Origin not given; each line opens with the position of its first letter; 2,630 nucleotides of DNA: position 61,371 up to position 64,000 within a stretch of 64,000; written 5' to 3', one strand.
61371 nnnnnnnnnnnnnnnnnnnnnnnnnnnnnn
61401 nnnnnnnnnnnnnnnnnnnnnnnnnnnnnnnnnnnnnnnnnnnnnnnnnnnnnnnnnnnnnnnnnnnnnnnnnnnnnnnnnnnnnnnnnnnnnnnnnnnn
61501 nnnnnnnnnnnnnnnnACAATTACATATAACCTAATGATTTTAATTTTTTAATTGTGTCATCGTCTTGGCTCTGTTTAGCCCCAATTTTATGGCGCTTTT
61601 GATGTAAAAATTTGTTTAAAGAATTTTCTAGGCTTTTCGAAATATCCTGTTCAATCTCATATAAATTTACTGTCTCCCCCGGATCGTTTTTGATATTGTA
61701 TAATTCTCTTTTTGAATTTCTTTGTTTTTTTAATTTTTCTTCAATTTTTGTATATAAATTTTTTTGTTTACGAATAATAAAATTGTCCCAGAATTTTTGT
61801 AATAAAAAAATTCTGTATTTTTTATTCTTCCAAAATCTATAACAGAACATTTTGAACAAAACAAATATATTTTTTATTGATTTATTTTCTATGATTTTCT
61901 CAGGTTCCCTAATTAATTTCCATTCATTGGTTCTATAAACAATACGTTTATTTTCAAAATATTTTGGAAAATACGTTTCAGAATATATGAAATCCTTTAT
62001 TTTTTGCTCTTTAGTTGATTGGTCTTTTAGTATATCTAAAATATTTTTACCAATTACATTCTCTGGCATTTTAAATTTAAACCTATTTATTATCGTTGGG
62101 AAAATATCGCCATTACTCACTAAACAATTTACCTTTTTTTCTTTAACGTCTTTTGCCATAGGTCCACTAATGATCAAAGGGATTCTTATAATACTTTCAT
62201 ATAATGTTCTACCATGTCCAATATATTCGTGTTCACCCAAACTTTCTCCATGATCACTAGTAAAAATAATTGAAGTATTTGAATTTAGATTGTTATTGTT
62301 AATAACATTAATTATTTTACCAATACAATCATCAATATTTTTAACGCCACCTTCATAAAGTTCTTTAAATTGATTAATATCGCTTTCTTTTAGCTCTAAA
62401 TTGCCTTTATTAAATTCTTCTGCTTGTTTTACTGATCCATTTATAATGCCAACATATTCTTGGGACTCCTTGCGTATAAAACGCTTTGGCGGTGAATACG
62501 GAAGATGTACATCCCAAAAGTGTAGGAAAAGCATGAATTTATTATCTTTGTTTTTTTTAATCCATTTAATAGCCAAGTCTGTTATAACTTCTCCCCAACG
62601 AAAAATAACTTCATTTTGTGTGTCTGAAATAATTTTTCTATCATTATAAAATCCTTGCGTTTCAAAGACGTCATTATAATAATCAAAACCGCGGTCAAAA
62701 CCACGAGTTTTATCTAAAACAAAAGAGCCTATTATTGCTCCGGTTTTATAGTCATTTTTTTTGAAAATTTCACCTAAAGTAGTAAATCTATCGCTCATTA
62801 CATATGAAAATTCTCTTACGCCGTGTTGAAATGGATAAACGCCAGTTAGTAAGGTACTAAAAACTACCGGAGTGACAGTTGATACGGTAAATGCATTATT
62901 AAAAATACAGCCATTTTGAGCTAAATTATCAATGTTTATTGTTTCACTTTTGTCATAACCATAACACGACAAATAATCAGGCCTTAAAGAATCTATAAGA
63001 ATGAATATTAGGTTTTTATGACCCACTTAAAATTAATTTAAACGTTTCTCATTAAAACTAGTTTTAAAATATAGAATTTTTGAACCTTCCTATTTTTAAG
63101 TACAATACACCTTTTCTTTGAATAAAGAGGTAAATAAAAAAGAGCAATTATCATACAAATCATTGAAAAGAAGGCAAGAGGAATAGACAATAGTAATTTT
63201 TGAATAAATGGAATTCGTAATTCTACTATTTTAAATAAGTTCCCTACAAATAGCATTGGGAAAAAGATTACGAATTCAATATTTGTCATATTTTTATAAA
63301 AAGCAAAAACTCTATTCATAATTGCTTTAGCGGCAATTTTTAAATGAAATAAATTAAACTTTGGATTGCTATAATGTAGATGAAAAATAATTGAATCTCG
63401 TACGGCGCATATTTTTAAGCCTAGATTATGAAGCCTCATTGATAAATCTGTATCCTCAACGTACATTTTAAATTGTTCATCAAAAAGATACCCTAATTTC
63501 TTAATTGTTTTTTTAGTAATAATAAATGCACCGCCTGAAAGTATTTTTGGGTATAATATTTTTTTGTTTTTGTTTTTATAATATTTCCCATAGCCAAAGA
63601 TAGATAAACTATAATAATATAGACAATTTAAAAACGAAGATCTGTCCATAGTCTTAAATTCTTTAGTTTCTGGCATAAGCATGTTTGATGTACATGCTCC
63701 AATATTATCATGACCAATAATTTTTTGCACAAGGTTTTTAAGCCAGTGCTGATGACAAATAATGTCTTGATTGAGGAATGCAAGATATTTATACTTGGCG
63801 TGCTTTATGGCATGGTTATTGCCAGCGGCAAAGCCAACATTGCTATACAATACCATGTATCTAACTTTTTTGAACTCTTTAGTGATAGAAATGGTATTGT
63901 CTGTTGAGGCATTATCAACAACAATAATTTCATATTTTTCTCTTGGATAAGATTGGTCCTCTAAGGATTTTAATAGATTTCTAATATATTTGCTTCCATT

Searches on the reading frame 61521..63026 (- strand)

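Call 61: search_protein_families(library=pfam, proteins=[window:61521-63026:-], max_evalue=0.00001)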
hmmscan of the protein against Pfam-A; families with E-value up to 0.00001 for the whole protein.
window:61521-63026:- (501 aa): 3 families
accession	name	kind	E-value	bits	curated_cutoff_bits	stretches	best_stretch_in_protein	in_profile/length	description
PF00884.28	Sulfatase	-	4.3e-47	161.3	25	1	4-314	1-297/301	Sulfatase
PF01663.27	Phosphodiest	-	1.4e-15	58.2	23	1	6-76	1-68/342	Type I phosphodiesterase / nucleotide pyrophosphatase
PF16347.10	SGSH_C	-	9.2e-13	49.1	29.3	1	264-373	1-108/154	N-sulphoglucosamine sulphohydrolase, C-terminal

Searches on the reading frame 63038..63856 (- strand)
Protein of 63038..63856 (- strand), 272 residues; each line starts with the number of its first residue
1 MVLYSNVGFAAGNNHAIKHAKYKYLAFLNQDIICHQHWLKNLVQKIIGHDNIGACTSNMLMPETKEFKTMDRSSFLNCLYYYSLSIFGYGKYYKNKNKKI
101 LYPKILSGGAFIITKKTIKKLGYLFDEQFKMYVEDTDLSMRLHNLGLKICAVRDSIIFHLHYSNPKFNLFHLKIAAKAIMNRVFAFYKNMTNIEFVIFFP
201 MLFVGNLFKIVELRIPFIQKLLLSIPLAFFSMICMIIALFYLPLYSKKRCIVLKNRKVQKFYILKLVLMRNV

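Call 61: search_protein_families(library=pfam, proteins=[window:63038-63856:-], max_evalue=0.00001)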
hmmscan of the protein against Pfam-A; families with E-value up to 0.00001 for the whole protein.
window:63038-63856:- (272 aa): 2 families
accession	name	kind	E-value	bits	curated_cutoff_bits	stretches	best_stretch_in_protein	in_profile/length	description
PF00535.33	Glycos_transf_2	-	2.8e-09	37.6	23.3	1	6-86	63-132/168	Glycosyl transferase family 2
PF13712.12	Glyco_tranf_2_5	-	1.7e-06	28.3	27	1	9-151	41-179/210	Glycosyltransferase like family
